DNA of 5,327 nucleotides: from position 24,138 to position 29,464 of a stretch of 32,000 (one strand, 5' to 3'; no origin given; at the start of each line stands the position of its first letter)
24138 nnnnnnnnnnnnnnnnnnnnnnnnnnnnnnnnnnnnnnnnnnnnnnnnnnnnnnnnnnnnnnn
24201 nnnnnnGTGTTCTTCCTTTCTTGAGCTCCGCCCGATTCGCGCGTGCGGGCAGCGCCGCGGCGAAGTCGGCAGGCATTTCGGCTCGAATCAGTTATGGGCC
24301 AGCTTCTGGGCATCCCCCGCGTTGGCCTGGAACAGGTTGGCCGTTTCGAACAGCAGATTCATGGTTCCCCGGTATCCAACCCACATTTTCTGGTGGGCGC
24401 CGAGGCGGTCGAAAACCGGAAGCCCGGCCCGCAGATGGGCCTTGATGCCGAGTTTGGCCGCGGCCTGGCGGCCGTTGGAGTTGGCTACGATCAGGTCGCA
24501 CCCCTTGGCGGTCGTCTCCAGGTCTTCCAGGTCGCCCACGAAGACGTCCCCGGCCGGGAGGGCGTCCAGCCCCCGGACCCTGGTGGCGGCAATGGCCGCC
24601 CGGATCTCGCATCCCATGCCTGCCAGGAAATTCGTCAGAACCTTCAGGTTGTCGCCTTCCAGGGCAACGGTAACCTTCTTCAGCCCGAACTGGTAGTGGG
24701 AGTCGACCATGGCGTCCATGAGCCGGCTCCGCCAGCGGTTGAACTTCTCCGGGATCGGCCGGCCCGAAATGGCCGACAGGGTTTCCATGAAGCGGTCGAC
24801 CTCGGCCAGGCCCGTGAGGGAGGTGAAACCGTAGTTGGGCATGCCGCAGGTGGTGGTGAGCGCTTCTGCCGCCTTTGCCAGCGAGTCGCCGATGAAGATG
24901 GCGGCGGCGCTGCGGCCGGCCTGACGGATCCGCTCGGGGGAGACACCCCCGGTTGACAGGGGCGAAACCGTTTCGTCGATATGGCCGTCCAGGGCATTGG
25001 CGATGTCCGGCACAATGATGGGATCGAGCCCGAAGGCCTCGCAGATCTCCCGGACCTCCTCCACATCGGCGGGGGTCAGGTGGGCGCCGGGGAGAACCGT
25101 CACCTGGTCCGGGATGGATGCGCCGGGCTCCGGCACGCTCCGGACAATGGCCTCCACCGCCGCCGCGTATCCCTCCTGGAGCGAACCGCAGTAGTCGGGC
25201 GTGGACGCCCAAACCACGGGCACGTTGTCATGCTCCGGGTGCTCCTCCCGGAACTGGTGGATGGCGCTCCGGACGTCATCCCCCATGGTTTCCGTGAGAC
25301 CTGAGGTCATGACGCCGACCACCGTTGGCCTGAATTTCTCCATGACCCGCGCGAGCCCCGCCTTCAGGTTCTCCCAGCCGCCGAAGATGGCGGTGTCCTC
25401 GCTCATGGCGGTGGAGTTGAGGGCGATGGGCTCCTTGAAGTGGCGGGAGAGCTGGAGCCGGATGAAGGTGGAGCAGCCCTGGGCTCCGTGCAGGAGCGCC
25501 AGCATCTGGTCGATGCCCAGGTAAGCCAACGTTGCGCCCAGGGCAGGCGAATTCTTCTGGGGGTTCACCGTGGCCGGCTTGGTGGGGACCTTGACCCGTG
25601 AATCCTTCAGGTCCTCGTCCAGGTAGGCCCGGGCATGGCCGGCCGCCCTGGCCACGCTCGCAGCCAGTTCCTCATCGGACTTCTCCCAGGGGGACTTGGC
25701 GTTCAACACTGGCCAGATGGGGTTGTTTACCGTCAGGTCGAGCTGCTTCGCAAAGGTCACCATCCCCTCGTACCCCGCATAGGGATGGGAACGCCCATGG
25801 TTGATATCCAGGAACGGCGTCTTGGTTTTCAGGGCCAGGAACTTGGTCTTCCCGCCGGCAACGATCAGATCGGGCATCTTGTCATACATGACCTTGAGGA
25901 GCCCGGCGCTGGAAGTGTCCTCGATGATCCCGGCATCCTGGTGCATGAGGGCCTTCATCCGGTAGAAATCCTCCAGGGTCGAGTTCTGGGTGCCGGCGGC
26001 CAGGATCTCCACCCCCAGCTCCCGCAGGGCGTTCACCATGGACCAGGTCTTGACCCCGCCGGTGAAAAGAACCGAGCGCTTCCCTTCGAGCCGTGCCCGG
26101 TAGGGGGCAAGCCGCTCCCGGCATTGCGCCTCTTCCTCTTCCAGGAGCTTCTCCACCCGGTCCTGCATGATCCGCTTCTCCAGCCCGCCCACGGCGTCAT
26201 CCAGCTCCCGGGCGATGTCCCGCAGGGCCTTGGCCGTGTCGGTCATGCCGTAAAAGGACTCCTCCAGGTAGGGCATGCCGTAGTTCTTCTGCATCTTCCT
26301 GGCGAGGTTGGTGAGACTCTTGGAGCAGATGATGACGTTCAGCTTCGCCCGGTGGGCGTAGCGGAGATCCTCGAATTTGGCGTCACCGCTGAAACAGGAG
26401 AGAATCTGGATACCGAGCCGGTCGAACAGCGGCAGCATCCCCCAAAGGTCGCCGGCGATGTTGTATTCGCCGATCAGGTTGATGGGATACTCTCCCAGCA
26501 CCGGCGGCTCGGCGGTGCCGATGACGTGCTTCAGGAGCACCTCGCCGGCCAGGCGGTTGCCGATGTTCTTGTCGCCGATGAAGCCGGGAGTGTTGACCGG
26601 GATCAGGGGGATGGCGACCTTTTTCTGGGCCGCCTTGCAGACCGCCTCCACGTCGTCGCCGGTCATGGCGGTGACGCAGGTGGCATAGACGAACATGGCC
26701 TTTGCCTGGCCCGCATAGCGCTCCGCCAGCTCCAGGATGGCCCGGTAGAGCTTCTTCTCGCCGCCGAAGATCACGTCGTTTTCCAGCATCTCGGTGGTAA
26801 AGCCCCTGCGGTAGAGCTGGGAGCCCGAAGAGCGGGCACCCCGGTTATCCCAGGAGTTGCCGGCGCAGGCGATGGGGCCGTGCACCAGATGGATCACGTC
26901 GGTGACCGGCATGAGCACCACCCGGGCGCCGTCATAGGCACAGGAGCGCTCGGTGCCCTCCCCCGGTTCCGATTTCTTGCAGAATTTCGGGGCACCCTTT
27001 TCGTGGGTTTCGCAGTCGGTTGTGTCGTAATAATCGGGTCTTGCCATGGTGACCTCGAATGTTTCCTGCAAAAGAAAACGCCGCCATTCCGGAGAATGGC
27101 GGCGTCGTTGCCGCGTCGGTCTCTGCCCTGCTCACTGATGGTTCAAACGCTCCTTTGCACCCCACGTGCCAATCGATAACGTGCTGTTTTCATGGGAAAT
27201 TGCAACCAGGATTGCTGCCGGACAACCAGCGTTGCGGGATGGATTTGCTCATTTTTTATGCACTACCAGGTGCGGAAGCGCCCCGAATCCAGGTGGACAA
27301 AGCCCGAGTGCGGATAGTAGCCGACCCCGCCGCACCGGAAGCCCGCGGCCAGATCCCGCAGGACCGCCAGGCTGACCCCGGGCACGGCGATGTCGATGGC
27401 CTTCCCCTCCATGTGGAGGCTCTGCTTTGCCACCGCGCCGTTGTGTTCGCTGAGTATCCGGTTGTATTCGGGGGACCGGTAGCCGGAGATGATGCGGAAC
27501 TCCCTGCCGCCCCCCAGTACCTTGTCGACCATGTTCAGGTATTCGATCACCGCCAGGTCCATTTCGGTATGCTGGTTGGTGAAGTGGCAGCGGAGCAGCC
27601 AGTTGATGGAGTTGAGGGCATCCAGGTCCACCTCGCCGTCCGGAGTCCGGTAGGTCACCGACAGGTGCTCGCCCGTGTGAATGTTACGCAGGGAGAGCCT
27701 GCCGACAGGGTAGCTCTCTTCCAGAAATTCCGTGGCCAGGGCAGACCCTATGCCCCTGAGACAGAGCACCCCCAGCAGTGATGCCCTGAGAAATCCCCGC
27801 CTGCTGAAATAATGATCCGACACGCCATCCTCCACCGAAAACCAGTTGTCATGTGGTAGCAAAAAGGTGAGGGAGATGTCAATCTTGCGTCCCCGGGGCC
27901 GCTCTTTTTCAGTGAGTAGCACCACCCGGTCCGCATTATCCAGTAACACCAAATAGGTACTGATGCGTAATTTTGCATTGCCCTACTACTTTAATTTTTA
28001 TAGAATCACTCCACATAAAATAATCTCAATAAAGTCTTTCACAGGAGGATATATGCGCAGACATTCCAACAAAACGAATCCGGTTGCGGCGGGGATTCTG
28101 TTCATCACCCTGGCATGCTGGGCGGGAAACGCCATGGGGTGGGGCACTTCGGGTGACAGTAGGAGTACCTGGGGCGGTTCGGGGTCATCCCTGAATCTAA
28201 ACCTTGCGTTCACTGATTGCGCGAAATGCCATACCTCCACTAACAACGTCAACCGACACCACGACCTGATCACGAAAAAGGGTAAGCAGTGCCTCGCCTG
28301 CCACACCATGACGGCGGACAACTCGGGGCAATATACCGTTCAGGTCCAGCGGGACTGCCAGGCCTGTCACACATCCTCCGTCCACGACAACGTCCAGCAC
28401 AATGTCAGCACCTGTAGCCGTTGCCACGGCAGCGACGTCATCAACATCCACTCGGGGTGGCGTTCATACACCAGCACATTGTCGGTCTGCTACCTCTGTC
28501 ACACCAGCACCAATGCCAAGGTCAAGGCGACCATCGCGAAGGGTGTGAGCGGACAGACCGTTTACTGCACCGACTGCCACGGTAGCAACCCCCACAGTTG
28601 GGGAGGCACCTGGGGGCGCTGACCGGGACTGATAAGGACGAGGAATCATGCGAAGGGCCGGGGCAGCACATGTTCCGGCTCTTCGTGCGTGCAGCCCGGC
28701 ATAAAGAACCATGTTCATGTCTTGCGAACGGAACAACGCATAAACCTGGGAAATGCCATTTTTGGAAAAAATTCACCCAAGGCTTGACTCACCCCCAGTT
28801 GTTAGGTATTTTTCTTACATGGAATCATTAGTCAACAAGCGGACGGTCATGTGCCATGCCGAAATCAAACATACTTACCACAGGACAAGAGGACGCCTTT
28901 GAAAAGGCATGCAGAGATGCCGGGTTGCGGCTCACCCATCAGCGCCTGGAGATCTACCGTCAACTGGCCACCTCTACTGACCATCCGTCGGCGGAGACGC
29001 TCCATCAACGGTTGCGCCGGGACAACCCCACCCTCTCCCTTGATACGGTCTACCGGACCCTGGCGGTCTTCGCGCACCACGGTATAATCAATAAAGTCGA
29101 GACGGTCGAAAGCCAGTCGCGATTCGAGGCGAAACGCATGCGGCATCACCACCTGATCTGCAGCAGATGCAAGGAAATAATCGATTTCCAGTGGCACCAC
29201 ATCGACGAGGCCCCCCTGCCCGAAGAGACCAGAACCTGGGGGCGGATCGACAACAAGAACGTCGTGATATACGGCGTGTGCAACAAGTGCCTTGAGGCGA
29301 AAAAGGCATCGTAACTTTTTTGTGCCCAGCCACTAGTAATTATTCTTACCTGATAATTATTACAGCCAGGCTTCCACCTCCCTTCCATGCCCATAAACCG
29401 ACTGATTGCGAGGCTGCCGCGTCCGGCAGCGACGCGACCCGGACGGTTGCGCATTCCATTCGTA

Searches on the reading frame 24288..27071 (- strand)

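Call 7: search_protein_families(library=pfam, proteins=[window:24288-27071:-])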
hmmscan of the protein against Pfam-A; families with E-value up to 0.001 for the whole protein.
window:24288-27071:- (927 aa): 2 families
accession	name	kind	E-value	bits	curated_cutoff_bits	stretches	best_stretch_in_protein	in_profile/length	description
PF00148.24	Oxidored_nitro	-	3.5e-210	698.3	28.6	2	509-914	2-398/399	Nitrogenase component 1 type Oxidoreductase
PF04965.19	GPW_gp25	-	0.00023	21.3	27.2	1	256-314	20-76/96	Baseplate wedge protein gp25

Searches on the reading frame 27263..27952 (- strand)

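Call 8: search_protein_families(library=pfam, proteins=[window:27263-27952:-])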
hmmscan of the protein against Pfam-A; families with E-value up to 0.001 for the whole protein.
window:27263-27952:- (229 aa): 2 families
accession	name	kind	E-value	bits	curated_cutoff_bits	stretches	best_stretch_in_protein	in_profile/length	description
PF05951.18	Peptidase_M15_2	-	3.7e-43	147.3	27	1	85-229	8-153/153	Bacterial protein of unknown function (DUF882)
PF08291.16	Peptidase_M15_3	-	1.3e-12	48.3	23.2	1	137-222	27-108/108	Peptidase M15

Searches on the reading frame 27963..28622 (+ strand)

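Call 8: search_protein_families(library=pfam, proteins=[window:27963-28622:+])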
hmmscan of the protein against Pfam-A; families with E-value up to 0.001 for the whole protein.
window:27963-28622:+ (219 aa): 3 families
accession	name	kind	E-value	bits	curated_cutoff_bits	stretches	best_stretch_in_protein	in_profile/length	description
PF14522.11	Cytochrome_C7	-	1e-08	35.3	24.8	1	82-137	12-67/67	Cytochrome c7 and related cytochrome c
PF00684.25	DnaJ_CXXCXGXG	-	0.00031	21.4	32.7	0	151-208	1-50/65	DnaJ central domain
PF22113.1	Mtrc-MtrF_II-IV_dom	-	0.00053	20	30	0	149-188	7-42/176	Outer membrane cytochrome MtrC/MtrF-like, domains II/IV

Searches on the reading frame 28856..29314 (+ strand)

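Call 8: search_protein_families(library=pfam, proteins=[window:28856-29314:+])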
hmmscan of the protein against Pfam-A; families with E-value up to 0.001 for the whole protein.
window:28856-29314:+ (152 aa): 1 family
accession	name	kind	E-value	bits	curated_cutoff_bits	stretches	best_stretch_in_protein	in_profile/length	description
PF01475.25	FUR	-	1.2e-29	103.3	23.1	1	22-119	2-101/121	Ferric uptake regulator family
